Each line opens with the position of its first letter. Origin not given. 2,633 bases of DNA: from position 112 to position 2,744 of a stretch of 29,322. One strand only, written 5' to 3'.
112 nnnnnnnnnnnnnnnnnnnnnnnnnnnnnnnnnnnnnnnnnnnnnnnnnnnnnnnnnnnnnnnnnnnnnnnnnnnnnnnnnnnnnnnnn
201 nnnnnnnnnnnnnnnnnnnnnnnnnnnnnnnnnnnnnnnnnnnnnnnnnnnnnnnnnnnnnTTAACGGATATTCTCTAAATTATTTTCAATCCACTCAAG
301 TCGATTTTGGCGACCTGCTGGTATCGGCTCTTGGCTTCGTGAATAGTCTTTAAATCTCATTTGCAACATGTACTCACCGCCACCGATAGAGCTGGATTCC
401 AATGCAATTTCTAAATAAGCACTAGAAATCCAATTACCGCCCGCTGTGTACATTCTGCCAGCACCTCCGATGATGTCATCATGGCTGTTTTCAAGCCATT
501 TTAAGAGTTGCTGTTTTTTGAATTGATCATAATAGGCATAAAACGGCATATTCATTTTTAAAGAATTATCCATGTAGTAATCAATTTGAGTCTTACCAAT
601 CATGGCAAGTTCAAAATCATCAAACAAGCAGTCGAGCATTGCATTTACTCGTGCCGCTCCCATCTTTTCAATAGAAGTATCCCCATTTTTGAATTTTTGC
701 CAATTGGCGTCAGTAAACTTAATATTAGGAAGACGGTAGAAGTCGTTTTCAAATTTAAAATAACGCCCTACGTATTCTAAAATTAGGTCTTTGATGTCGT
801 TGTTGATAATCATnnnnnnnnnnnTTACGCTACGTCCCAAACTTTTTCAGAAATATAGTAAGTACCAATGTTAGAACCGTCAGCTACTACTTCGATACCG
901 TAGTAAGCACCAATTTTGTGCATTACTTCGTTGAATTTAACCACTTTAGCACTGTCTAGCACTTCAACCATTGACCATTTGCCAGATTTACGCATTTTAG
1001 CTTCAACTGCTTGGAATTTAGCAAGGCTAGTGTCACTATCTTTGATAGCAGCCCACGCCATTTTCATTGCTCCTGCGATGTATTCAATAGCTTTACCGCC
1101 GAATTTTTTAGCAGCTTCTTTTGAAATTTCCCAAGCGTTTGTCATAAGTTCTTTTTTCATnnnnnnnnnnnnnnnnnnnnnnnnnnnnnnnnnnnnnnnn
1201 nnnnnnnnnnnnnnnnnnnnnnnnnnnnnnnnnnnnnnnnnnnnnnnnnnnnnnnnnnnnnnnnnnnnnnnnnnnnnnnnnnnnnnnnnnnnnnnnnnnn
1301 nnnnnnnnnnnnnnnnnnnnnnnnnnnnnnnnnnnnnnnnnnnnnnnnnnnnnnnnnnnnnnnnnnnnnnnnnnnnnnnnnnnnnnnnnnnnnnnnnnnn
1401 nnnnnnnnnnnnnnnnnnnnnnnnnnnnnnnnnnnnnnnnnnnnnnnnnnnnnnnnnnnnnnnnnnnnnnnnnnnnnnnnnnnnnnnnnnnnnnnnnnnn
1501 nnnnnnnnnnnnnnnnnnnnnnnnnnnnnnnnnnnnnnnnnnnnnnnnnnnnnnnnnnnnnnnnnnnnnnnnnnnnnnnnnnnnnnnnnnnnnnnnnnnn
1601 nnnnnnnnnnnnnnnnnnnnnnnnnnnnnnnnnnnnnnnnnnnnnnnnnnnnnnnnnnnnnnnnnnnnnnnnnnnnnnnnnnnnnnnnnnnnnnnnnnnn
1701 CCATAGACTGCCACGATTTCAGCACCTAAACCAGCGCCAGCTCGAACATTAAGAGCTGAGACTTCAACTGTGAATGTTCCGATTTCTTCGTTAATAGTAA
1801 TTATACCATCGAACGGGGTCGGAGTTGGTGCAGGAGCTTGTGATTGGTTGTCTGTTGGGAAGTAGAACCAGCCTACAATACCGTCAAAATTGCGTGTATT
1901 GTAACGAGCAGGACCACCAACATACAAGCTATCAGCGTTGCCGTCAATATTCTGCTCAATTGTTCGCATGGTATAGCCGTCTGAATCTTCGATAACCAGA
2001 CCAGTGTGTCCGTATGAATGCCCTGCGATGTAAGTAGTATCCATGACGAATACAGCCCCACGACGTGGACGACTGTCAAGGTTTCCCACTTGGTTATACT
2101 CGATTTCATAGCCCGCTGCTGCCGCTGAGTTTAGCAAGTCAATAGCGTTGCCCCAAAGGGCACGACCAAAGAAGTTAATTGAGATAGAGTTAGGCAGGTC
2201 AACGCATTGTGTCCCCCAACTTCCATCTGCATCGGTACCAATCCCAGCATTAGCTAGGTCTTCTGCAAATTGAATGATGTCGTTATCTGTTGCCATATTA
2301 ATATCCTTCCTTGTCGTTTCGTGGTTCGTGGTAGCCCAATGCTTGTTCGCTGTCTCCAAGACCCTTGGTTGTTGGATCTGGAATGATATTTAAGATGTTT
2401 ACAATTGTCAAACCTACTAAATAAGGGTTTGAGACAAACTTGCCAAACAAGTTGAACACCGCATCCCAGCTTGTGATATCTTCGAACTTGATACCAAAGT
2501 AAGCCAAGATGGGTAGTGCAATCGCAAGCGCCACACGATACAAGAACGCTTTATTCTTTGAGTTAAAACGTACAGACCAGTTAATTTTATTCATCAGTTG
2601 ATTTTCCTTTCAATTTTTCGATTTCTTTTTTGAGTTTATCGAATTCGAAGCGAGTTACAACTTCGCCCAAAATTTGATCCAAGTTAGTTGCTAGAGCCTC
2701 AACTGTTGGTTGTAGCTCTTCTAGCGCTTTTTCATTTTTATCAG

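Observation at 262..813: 183-aa cassette protein: possible AcrIIA6-type anti-CRISPR (recollection-level suspicion only)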

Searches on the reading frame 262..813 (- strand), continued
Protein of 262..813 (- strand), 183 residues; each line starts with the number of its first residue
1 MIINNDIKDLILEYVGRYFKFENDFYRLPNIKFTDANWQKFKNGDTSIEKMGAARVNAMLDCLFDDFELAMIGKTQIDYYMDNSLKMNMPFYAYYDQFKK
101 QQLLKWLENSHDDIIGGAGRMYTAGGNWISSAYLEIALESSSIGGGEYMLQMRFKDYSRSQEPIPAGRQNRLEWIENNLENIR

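Call 46: list_cluster_members(proteins=[window:265-813:-, window:828-1160:-, L004:8153-9343:+, L004:7140-8093:+, L004:12573-13637:-, L004:11787-12554:-])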
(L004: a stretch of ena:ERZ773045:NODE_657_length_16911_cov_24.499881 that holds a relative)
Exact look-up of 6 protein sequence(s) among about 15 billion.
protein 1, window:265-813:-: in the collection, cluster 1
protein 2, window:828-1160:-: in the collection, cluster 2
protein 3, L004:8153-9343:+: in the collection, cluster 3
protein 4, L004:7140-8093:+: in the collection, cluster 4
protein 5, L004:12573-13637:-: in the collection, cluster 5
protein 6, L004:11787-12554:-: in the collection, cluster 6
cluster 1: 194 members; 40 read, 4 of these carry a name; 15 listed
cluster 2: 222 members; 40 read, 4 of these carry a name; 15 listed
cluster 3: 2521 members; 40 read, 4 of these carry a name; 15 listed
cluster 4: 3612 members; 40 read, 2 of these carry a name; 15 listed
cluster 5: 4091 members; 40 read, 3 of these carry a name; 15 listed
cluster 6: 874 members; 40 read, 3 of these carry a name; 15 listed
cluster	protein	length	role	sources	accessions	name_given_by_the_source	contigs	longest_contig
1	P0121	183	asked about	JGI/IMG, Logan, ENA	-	hypothetical protein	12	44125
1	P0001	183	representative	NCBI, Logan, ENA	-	-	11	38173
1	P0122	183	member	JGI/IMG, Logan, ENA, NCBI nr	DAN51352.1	MAG TPA: hypothetical protein [Caudoviricetes sp.]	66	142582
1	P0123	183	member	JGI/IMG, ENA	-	hypothetical protein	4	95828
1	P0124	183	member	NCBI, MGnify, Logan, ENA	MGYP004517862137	FL=1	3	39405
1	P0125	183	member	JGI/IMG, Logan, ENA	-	-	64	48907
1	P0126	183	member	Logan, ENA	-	-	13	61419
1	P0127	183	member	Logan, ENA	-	-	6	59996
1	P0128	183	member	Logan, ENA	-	-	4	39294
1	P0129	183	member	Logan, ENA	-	-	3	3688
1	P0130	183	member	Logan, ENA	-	-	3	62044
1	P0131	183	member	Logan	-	-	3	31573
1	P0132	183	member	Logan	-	-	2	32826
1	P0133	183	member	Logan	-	-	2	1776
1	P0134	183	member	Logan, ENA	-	-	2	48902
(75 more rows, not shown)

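Call 49: search_protein_families(library=pfam, proteins=[L002:10769-12208:-], max_evalue=0.001)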
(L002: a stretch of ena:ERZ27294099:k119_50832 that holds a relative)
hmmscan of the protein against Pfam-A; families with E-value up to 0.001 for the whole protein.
L002:10769-12208:- (480 aa): 3 families
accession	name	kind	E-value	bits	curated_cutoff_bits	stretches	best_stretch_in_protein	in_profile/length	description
PF00239.26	Resolvase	-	2.9e-41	141.4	23.3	1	6-154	1-144/145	Resolvase, N terminal domain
PF07508.19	Recombinase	-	1.2e-20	74.1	21.1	1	180-262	3-102/102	Recombinase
PF13408.12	Zn_ribbon_recom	-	4.3e-05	24.2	25.3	1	280-351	1-57/58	Recombinase zinc beta ribbon domain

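Call 52: search_protein_families(library=ncbifam, proteins=[window:265-813:-], max_evalue=0.01)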
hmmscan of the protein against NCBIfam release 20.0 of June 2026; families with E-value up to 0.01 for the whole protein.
window:265-813:- (183 aa): 0 families

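Call 53: search_protein_families(library=padloc, proteins=[window:265-813:-], max_evalue=0.01)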
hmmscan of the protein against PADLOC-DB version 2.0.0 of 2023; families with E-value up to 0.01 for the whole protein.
window:265-813:- (183 aa): 0 families

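Call 66: search_dna_similar(query=window:265-813:-, collection=phages, mode=protein, max_rows=15)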
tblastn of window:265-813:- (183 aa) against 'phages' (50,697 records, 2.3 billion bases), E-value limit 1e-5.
Records with a match: 138; places in all: 138; records where one place covers at least 80% of the query: 121.
Best place of each record, by identity: 80-90% 127; 60-80% 11.
By first word of the organism name: Streptococcus 138.
By host as written in the record: Streptococcus thermophilus 84; - 8; Streptococcus thermophilus ST62990 6; Streptococcus thermophilus ST64715 4; Streptococcus thermophilus ST69763 4; Streptococcus thermophilus DGCC7854 4; Streptococcus thermophilus ST66565 3; Streptococcus thermophilus ST67009 2; and 14 more.
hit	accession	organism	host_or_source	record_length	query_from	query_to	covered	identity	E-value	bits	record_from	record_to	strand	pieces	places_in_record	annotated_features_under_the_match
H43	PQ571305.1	Streptococcus phage SA-TP2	Streptococcus salivarius DBO_AE_2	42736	1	183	100%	88.0%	5e-106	338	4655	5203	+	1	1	anti-CRISPR protein AcrIIA6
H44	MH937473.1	Streptococcus phage CHPC929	Streptococcus thermophilus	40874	1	183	100%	85.2%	1e-104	334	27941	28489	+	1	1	hypothetical protein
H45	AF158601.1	Streptococcus phage SFi18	-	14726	1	183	100%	84.7%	4e-104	332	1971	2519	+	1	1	gp183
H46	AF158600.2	Streptococcus phage Sfi11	-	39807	1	183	100%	84.7%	4e-104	332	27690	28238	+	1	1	gp183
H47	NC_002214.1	Streptococcus phage Sfi11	-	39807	1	183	100%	84.7%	4e-104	332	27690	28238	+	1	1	gp183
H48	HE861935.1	Streptococcus phage TP-J34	Streptococcus thermophilus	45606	1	183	100%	84.7%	4e-104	332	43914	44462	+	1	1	hypothetical protein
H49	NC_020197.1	Streptococcus phage TP-J34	Streptococcus thermophilus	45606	1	183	100%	84.7%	4e-104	332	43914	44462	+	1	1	anti-CRISPR protein AcrIIA6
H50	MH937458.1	Streptococcus phage CHPC572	Streptococcus thermophilus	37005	1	183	100%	84.7%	3e-103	330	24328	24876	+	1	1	hypothetical protein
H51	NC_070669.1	Streptococcus phage CHPC572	Streptococcus thermophilus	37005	1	183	100%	84.7%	3e-103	330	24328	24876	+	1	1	hypothetical protein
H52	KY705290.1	Streptococcus phage P9903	Streptococcus thermophilus ST62990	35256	1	183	100%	84.7%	2e-97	313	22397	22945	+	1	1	hypothetical protein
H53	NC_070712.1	Streptococcus phage P9903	Streptococcus thermophilus ST62990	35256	1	183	100%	84.7%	2e-97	313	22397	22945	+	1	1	hypothetical protein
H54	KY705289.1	Streptococcus phage P9902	Streptococcus thermophilus ST62990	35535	1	183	100%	84.7%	2e-97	313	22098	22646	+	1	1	hypothetical protein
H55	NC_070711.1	Streptococcus phage P9902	Streptococcus thermophilus ST62990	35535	1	183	100%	84.7%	2e-97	313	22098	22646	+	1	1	hypothetical protein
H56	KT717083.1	Streptococcus phage 73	-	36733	1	183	100%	84.7%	2e-97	313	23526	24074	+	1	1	hypothetical protein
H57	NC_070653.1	Streptococcus phage 73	-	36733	1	183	100%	84.7%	2e-97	313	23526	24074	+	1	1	hypothetical protein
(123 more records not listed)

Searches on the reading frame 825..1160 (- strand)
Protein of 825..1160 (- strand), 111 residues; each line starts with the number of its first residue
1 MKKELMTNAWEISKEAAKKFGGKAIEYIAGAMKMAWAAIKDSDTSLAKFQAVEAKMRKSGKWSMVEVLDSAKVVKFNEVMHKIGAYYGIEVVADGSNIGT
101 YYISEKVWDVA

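Call 4: search_protein_families(library=pfam, proteins=[window:825-1160:-], max_evalue=0.1)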
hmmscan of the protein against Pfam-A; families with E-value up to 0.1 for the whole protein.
window:825-1160:- (111 aa): 2 families
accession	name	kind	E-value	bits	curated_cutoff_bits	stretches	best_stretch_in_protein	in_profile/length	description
PF07410.16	Phage_Gp111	-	1.8e-25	90.2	27.1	1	4-110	1-116/117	Streptococcus thermophilus bacteriophage Gp111 protein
PF16344.10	FecR_C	-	0.027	14.9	24.4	1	75-104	8-37/70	FecR, C-terminal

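Call 5: search_protein_families(library=phrogs, proteins=[window:825-1160:-], max_evalue=0.01)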
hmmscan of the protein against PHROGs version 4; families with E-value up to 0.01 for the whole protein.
window:825-1160:- (111 aa): 3 families
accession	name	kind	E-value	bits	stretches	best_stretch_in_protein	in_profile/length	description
phrog_8487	-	unknown function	2.8e-60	202.3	1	1-111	1-111/111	-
phrog_29577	-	unknown function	3.8e-08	34.3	1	2-53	4-55/179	-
phrog_29806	-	unknown function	0.00097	20.4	1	2-42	8-48/130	-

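Call 51: search_solved_structures(query=window:828-1160:-, max_evalue=1)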
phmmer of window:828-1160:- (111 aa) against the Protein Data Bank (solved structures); distinct sequences matched with E-value up to 1: 2.
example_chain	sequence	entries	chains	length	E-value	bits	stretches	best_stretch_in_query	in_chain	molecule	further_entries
2hk5_A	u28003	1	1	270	0.33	14.3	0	7-98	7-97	Tyrosine-protein kinase HCK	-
7upp_A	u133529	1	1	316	0.42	13.9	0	4-52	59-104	DHT03 protein A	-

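Call 52: search_protein_families(library=ncbifam, proteins=[window:828-1160:-], max_evalue=0.01)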
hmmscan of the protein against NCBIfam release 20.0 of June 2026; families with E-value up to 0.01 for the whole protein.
window:828-1160:- (111 aa): 0 families

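Call 53: search_protein_families(library=padloc, proteins=[window:828-1160:-], max_evalue=0.01)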
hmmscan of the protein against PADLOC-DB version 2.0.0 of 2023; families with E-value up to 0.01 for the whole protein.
window:828-1160:- (111 aa): 0 families

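Call 54: find_homologous_proteins(query=window:828-1160:-, max_evalue=0.001)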
Query window:828-1160:- (111 aa): 188 proteins with E <= 0.001 among 192 candidates; the best 120 are listed.
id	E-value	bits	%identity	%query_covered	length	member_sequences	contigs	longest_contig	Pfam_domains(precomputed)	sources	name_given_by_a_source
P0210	5.5e-61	221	95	100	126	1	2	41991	PF07410.18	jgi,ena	jgi:gp111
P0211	1.1e-60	220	94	100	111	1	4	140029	PF07410.18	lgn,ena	-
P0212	1.4e-60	220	95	100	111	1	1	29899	PF07410.18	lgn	-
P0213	4.9e-59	215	94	100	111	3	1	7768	PF07410.18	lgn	-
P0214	1.6e-58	213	90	100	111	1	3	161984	PF07410.18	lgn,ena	-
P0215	2.2e-58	212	91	100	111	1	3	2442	PF07410.18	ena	-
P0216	2.6e-58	212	89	100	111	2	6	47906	PF07410.18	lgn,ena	-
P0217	3.0e-58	212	90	100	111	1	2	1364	PF07410.18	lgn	-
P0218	4.1e-58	212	93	100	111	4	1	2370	PF07410.18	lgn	-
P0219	1.0e-57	210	92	100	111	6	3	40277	PF07410.18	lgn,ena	-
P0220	1.4e-57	210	91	100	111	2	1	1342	PF07410.18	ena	-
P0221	2.0e-57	209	91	100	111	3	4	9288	PF07410.18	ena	-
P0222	3.3e-57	209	89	100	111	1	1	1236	PF07410.18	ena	-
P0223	4.1e-57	208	88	100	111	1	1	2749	PF07410.18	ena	-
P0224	5.6e-57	208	91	100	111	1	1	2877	PF07410.18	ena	-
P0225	7.7e-57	207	90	100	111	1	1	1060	PF07410.18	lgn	-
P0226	8.6e-57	207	89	100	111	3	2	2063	PF07410.18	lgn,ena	-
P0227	1.2e-56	207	89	100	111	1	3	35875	PF07410.18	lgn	-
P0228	1.4e-56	207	90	100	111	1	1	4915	PF07410.18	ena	-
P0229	2.1e-56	206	89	100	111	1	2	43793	PF07410.18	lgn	-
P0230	4.8e-56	205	89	100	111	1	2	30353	PF07410.18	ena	-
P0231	5.9e-56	205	86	100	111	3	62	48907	PF07410.18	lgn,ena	-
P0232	6.8e-56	204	88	100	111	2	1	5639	PF07410.18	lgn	-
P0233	1.3e-55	204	87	100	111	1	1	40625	PF07410.18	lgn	-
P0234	2.5e-55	203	89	100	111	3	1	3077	PF07410.18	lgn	-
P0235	2.9e-55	202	89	100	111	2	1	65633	PF07410.18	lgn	-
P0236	4.0e-55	202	87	100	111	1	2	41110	PF07410.18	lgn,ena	-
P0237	4.7e-55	202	88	100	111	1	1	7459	PF07410.18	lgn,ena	-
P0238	6.3e-55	201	87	100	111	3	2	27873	PF07410.18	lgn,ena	-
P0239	8.7e-55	201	85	95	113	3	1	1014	PF07410.18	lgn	-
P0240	9.8e-55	201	87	100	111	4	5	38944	PF07410.18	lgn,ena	-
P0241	1.3e-54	200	87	100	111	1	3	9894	PF07410.18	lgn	-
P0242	1.4e-54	200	87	100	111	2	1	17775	PF07410.18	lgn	-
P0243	4.9e-54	198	86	100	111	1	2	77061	PF07410.18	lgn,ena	-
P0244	5.6e-54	198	86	100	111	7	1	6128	PF07410.18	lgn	-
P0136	9.2e-54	198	87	100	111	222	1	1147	PF07410.18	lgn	-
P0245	1.7e-53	197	86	95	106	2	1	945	PF07410.18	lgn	-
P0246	2.0e-53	197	86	100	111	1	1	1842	PF07410.18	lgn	-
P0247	2.3e-53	196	85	100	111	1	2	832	PF07410.18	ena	-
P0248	3.1e-53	196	88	95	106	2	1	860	PF07410.18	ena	-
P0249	6.0e-53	195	89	95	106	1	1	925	PF07410.18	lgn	-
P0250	6.7e-53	195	85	100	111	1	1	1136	PF07410.18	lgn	-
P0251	8.5e-53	194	85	100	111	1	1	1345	PF07410.18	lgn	-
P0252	9.5e-53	194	82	100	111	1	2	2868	PF07410.18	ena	-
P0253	1.4e-52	194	84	100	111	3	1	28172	PF07410.18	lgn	-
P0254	1.9e-52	193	85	100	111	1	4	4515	PF07410.18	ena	-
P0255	4.6e-52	192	88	95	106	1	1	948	PF07410.18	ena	-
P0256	5.5e-52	192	81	100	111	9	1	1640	PF07410.18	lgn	-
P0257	1.9e-51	190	85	95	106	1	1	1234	PF07410.18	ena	-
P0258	2.1e-51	190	83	100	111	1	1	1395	PF07410.18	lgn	-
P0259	2.3e-51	190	81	100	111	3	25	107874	PF07410.18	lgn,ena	-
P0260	4.4e-51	189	79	100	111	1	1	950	PF07410.18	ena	-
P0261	1.9e-50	187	78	100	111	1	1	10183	PF07410.18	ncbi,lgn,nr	ncbi:MAG: hypothetical protein LM516_07560 [Staphylococcus sp.]|nr:hypothetical protein [Staphylococ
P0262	6.0e-50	185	79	100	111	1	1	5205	PF07410.18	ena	-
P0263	1.4e-49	184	79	100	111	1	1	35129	PF07410.18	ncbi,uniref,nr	ncbi:hypothetical protein PQA02_gp25 [Streptococcus phage CHPC577]|uniref:Uncharacterized protein n=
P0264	3.5e-49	183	79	100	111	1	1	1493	PF07410.18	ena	-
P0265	3.9e-49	183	79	100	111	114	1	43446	PF07410.18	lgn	-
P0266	4.4e-49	183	80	100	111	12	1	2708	PF07410.18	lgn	-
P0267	6.8e-49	182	78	100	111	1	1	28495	PF07410.18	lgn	-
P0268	7.4e-49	182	77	100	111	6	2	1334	PF07410.18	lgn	-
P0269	2.1e-48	180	77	100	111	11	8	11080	PF07410.18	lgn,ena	-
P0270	2.2e-48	180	78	100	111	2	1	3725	PF07410.18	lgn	-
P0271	2.3e-48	180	81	95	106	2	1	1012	PF07410.18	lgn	-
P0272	2.4e-48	180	78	100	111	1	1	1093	PF07410.18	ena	-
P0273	3.1e-48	180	78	100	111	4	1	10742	PF07410.18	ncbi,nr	ncbi:hypothetical protein GPX01_08835 [Streptococcus thermophilus]|nr:hypothetical protein [Streptoc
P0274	3.2e-48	180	79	100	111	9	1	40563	PF07410.18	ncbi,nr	ncbi:hypothetical protein [Streptococcus phage 93]|nr:hypothetical protein [Streptococcus phage 93]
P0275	3.4e-48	180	77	100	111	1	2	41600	PF07410.18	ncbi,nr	ncbi:hypothetical protein GPX65_08500 [Streptococcus thermophilus]|nr:hypothetical protein [Streptoc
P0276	5.6e-48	179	78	100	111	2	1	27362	PF07410.18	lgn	-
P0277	7.9e-48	179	77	100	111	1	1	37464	PF07410.18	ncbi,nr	ncbi:hypothetical protein CHPC954_0023 [Streptococcus phage CHPC954]|nr:hypothetical protein CHPC954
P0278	1.2e-47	178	77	100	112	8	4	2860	PF07410.18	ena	-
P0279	1.4e-47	178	76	100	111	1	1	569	PF07410.18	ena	-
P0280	2.0e-47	177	78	100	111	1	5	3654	PF07410.18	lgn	-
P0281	2.3e-47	177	77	100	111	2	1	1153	PF07410.18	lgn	-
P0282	2.4e-47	177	80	95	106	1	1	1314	PF07410.18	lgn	-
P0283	2.4e-47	177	77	100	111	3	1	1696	PF07410.18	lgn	-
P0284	2.5e-47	177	77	100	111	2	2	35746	PF07410.18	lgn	-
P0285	3.2e-47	177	80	95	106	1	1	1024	PF07410.18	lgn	-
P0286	3.9e-47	176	77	100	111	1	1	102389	PF07410.18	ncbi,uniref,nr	ncbi:hypothetical protein [Streptococcus thermophilus]|uniref:hypothetical protein n=1 Tax=Streptoco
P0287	5.6e-47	176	78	100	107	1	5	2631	PF07410.18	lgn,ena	-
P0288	1.8e-46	174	77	100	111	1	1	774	PF07410.18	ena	-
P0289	2.2e-46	174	79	95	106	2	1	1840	PF07410.18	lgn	-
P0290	2.3e-46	174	77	100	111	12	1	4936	PF07410.18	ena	-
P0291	3.3e-46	173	76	100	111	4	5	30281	PF07410.18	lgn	-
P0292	4.5e-46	173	77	100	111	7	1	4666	PF07410.18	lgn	-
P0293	4.6e-46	173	75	100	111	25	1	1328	PF07410.18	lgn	-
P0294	1.1e-45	172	75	100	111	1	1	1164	PF07410.18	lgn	-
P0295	2.6e-45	170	79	95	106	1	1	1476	PF07410.18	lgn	-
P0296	8.3e-45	169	76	95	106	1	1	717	PF07410.18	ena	-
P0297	2.0e-44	168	73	100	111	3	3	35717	PF07410.18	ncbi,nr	ncbi:hypothetical protein ACXOJ3_09560 [Streptococcus thermophilus]|nr:hypothetical protein [Strepto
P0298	5.2e-44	166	76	95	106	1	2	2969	PF07410.18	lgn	-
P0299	1.0e-43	165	74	100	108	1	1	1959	PF07410.18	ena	-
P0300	1.2e-43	165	73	100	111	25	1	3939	PF07410.18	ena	-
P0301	3.1e-43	164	75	95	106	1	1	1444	PF07410.18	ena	-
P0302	7.8e-43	162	80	90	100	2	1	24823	PF07410.18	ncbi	ncbi:hypothetical protein EFM79_00825, partial [Streptococcus thermophilus]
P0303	6.3e-42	160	69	100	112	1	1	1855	PF07410.18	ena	-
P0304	1.4e-39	152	75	90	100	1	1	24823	PF07410.18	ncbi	ncbi:hypothetical protein EFM79_00940, partial [Streptococcus thermophilus]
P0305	4.3e-37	144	65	97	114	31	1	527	PF07410.18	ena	-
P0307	1.7e-36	142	62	98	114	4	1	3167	PF07410.18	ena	-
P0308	2.3e-36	142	64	97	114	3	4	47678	PF07410.18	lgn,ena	-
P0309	2.6e-36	142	61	98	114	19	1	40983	PF07410.18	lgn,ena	-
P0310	3.2e-36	141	60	97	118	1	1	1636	PF07410.18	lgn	-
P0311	4.5e-36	141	64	97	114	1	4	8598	PF07410.18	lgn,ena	-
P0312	6.2e-36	140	61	97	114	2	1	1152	PF07410.18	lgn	-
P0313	7.0e-36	140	63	97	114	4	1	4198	PF07410.18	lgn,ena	-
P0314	1.3e-35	139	61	97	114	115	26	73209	PF07410.18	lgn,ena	-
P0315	1.3e-35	139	60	97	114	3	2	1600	PF07410.18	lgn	-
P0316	2.2e-35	139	64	93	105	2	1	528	PF07410.18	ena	-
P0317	3.7e-35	138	60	97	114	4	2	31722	PF07410.18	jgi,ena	-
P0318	6.0e-35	137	61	97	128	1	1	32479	PF07410.18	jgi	jgi:hypothetical protein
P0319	9.0e-35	137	59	97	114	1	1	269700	PF07410.18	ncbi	-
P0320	1.2e-34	136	59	97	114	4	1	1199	PF07410.18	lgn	-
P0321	1.3e-34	136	60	98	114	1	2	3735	PF07410.18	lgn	-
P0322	2.0e-34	135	61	97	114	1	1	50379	PF07410.18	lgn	-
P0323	1.5e-33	133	60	97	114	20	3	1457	PF07410.18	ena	-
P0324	2.7e-33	132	60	98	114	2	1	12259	PF07410.18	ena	-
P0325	1.0e-32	130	68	100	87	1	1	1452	PF07410.18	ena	-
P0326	1.5e-31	126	93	62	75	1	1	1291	PF07410.18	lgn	-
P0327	4.1e-31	125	58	93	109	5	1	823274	PF07410.18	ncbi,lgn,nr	ncbi:hypothetical protein [Streptococcus oralis]|nr:hypothetical protein [Streptococcus oralis]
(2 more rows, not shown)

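Call 64: predict_structure(alignment_id=A3)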
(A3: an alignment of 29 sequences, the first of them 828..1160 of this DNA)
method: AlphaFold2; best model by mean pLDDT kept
length: 111 residues; sequences in the alignment: 29
mean_pLDDT: 54.8   pTM: 0.40
mean pLDDT of the five models: 54.8, 53.4, 49.8, 48.7, 45.7
residues with pLDDT >= 90: 0; 70-90: 13; 50-70: 57; < 50: 41
segments of 3 or more residues with pLDDT < 50: 40-53, 58-63, 80-86, 104-111
pLDDT, mean of each block of 10 residues (from residue 1): 65 74 66 56 44 48 49 51 49 57 45 34
secondary structure, 60 per line:
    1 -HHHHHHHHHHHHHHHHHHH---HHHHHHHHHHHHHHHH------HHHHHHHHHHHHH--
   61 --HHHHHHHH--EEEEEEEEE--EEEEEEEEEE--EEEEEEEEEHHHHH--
elements in order: H2-20 H24-39 H46-58 H63-70 E73-81 E84-93 E96-104 H105-109

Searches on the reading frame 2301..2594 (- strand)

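Call 49: search_protein_families(library=pfam, proteins=[window:2301-2594:-], max_evalue=0.001)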
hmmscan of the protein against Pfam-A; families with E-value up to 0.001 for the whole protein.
window:2301-2594:- (98 aa): 1 family
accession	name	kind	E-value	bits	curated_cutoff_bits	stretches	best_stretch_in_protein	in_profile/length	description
PF04531.18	Phage_holin_1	-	5.8e-24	84.9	22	1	4-92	1-82/82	Bacteriophage holin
